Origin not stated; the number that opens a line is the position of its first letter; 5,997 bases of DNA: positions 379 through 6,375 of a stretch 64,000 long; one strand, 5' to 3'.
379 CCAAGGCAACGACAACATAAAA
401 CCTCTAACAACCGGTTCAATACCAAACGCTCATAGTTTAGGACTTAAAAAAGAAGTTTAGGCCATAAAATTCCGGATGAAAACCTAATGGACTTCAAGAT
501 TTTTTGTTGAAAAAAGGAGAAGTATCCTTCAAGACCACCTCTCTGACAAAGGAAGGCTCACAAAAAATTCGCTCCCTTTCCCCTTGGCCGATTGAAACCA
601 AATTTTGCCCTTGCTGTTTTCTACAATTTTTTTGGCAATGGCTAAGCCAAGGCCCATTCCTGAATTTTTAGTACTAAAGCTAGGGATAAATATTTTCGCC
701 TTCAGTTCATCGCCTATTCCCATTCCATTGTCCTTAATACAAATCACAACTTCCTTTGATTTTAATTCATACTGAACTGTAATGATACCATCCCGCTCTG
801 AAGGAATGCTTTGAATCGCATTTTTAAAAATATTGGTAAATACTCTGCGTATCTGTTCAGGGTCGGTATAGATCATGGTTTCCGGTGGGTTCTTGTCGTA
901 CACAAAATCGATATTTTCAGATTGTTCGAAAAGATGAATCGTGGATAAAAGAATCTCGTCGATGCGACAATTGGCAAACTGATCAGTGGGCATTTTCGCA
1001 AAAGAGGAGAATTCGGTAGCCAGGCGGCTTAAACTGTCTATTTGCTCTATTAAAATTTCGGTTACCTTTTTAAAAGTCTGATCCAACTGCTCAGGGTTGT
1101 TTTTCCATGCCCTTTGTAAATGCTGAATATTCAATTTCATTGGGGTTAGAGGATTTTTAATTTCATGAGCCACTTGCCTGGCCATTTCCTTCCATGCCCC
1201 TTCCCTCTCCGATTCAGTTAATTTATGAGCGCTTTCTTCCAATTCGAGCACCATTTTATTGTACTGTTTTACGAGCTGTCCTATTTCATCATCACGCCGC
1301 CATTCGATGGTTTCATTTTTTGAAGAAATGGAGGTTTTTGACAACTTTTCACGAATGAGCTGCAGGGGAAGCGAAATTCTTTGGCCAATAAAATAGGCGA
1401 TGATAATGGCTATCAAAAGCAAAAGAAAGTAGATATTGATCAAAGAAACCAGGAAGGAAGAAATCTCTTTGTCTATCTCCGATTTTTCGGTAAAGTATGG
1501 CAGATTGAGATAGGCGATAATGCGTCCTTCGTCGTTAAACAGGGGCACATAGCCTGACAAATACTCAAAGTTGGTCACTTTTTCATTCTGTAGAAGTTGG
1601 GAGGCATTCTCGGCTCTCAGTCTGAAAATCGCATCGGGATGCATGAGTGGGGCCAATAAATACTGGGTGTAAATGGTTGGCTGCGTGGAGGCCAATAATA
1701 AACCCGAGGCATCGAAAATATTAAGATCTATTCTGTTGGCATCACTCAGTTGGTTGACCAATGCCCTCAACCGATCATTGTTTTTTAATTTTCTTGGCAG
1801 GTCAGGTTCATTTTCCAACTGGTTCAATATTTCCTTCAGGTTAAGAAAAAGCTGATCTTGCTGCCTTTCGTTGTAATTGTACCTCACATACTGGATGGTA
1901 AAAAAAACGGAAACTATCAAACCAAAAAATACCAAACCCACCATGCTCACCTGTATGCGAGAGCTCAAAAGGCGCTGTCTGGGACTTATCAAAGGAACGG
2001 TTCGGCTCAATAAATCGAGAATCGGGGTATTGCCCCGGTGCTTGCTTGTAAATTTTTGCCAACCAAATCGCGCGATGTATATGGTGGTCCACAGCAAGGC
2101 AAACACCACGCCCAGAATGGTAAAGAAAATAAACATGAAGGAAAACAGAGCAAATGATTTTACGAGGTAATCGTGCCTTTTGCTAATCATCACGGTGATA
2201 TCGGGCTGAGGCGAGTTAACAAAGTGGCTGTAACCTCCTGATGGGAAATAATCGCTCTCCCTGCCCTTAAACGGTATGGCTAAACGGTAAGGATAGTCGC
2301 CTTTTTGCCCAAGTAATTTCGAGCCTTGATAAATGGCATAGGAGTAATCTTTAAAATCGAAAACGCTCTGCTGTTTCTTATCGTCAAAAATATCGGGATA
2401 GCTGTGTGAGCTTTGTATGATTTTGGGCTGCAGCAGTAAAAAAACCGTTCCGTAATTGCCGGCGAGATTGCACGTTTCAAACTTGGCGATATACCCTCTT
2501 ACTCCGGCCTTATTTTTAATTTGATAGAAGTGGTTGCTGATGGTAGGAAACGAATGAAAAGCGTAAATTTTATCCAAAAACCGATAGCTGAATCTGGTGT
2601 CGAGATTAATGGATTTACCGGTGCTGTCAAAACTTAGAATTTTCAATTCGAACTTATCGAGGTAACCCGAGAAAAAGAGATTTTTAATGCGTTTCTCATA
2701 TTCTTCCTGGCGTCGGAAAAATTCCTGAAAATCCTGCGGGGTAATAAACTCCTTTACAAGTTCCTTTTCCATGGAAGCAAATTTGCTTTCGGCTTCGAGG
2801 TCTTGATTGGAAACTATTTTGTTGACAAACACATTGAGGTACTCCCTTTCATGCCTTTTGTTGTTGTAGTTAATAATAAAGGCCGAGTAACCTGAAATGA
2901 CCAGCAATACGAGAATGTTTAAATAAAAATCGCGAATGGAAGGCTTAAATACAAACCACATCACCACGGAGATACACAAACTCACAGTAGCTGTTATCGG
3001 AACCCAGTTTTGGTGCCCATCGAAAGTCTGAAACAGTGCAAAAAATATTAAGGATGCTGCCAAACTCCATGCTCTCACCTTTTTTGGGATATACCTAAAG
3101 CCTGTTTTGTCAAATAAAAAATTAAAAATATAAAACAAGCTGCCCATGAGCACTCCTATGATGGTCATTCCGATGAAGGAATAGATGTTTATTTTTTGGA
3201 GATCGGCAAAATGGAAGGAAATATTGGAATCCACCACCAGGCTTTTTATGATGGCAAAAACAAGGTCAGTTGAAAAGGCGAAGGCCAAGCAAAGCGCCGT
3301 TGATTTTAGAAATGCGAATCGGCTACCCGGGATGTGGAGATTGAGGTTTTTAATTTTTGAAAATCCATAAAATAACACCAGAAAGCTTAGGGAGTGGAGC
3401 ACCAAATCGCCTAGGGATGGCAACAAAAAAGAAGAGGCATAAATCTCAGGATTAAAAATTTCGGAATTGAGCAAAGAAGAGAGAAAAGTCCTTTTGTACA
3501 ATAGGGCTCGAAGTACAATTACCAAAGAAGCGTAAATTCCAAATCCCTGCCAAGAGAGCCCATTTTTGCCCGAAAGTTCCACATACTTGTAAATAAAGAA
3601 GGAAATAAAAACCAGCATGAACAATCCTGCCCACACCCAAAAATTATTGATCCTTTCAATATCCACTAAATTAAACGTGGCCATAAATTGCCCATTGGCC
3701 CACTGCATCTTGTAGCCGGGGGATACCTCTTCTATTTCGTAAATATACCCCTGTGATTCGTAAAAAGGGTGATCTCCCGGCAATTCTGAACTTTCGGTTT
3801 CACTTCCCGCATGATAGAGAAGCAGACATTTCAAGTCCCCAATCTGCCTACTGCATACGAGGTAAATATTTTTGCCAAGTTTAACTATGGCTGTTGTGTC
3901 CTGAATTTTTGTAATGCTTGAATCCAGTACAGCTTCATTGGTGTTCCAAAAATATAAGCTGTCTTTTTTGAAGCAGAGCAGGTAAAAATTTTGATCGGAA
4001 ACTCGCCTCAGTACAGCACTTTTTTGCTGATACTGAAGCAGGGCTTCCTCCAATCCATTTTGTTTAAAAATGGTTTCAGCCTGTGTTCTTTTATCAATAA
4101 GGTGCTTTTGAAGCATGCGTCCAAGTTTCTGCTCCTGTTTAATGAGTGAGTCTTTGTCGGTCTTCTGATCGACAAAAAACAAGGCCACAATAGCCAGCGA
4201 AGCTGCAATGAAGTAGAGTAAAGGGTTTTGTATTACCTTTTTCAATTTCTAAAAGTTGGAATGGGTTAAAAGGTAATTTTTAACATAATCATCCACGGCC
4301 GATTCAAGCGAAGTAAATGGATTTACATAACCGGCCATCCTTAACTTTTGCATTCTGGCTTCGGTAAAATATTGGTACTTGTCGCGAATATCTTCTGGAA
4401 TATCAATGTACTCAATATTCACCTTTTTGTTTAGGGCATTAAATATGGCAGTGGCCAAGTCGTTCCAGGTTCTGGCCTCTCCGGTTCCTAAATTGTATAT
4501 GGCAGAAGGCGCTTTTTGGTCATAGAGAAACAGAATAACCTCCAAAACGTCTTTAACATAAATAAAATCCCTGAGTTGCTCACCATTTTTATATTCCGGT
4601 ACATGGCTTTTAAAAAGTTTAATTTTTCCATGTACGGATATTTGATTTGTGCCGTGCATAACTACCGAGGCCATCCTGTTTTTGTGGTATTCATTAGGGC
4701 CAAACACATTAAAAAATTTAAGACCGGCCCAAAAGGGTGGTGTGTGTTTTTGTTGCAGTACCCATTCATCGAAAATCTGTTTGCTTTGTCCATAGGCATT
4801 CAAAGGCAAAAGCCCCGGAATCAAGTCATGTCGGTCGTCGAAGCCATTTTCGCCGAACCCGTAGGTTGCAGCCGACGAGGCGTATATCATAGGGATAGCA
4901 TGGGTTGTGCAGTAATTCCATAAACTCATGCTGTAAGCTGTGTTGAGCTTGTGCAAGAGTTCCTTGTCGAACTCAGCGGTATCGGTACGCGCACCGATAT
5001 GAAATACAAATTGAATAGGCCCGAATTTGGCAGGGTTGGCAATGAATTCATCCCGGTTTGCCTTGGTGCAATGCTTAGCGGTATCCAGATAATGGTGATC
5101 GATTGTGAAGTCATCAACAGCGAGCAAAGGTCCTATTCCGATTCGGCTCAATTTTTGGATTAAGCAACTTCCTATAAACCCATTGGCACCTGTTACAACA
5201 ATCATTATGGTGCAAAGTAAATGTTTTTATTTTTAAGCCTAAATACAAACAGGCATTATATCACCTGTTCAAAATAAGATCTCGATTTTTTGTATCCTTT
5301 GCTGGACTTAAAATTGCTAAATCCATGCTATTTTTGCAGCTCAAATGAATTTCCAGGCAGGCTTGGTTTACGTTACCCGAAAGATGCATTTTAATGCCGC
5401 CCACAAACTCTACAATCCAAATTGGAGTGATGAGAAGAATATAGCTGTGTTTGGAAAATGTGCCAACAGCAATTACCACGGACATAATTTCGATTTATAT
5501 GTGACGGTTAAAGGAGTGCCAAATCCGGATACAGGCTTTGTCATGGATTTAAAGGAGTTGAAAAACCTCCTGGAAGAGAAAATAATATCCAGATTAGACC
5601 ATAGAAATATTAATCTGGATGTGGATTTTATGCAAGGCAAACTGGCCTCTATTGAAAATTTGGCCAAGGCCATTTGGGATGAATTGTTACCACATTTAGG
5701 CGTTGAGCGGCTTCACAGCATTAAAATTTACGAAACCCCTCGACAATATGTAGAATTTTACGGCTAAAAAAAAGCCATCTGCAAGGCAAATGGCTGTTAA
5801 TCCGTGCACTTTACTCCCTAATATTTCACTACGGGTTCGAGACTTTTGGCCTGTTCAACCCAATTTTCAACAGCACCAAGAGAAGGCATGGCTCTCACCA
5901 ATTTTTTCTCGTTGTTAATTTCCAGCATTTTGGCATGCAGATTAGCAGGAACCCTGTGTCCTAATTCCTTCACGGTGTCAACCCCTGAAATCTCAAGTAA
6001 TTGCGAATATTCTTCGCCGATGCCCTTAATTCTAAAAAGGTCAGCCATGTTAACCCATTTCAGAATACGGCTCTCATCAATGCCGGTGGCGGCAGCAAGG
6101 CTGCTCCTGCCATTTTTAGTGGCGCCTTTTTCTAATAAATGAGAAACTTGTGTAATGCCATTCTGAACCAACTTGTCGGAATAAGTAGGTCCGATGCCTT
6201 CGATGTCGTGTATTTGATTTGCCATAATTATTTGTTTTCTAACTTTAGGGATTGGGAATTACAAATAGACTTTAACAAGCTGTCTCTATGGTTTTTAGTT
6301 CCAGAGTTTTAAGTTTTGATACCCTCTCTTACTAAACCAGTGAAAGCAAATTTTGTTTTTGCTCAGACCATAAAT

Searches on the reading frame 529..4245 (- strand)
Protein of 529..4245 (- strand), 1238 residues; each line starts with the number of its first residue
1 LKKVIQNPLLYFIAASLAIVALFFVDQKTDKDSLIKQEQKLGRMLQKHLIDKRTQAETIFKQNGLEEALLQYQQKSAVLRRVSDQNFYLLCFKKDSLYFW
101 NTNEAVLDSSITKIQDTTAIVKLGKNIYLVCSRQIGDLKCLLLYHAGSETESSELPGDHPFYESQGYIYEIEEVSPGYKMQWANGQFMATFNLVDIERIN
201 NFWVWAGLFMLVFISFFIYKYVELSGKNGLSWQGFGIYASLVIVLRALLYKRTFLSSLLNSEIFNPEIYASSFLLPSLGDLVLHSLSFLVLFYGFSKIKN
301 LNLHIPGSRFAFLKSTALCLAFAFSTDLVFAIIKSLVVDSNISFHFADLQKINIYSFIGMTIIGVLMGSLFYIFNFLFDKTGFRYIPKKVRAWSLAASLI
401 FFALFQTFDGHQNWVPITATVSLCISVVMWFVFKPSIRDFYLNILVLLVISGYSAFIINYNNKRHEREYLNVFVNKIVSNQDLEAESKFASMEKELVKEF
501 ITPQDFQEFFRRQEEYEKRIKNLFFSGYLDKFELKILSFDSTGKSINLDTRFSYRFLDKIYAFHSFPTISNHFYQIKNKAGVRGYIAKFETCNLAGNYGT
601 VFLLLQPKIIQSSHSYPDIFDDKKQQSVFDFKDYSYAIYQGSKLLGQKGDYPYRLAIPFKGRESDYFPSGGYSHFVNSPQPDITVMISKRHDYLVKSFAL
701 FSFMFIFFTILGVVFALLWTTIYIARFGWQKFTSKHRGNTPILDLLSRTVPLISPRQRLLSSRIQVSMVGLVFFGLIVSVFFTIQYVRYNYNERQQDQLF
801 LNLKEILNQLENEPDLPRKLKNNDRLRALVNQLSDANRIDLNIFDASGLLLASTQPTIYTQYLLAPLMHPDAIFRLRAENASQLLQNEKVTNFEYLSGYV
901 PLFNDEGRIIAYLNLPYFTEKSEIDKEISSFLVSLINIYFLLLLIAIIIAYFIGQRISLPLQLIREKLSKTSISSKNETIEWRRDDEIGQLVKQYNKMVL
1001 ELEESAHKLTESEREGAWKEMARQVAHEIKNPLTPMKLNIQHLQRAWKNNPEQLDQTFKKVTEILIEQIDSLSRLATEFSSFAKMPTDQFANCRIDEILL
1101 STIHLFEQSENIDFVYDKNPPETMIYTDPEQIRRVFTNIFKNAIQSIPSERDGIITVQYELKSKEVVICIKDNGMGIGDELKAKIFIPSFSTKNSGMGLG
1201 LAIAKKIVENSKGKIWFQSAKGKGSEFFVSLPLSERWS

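Call 17: search_protein_families(library=pfam, proteins=[window:529-4245:-], max_evalue=0.0001)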
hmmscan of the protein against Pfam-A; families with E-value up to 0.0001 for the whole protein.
window:529-4245:- (1238 aa): 3 families
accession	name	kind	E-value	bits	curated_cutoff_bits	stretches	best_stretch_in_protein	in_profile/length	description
PF02518.31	HATPase_c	-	4e-21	76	26.4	1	1128-1234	2-110/111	Histidine kinase-, DNA gyrase B-, and HSP90-like ATPase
PF00512.31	HisKA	-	1.6e-10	41.3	26.9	1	1018-1085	2-63/66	His Kinase A (phospho-acceptor) domain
PF14501.12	HATPase_c_5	-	6.9e-07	29.6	22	1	1131-1221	5-92/102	GHKL domain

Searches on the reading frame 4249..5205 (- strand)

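Call 17: search_protein_families(library=pfam, proteins=[window:4249-5205:-], max_evalue=0.0001)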
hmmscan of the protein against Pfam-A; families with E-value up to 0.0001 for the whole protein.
window:4249-5205:- (318 aa): 4 families
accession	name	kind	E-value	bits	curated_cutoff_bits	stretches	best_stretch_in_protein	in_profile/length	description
PF01370.27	Epimerase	-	4.8e-31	108.4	20.9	1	2-240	1-240/240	NAD dependent epimerase/dehydratase family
PF16363.11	GDP_Man_Dehyd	-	1.4e-13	51.5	27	1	102-272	120-280/332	GDP-mannose 4,6 dehydratase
PF04321.23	RmlD_sub_bind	-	3.6e-12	46.4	27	1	2-262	3-235/287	RmlD substrate binding domain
PF01073.25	3Beta_HSD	-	4.1e-06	26.5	22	1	3-154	1-162/280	3-beta hydroxysteroid dehydrogenase/isomerase family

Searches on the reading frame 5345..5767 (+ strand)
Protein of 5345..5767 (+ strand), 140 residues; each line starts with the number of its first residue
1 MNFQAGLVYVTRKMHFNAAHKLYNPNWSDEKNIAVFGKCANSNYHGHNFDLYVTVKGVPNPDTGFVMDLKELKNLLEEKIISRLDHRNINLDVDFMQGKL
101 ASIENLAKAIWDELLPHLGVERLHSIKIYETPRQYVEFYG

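Call 17: search_protein_families(library=pfam, proteins=[window:5345-5767:+], max_evalue=0.0001)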
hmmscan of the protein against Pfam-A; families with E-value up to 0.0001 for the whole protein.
window:5345-5767:+ (140 aa): 1 family
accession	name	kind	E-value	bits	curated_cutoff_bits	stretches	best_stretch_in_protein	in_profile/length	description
PF01242.24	PTPS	-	7.4e-32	110.3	22.4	1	10-139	2-119/121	6-pyruvoyl tetrahydropterin synthase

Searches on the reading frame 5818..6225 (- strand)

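Call 17: search_protein_families(library=pfam, proteins=[window:5818-6225:-], max_evalue=0.0001)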
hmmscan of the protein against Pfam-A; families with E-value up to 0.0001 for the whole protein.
window:5818-6225:- (135 aa): 3 families
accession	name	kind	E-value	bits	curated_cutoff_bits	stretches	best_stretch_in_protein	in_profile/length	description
PF14229.12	DUF4332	-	2.2e-42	144.5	23.2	1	9-129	1-122/122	Domain of unknown function (DUF4332)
PF14520.12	HHH_5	-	5.1e-07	30.5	27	0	7-58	6-52/57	Helix-hairpin-helix domain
PF11731.14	Cdd1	-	5.9e-05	23.6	25.5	0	60-105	5-50/86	Pathogenicity locus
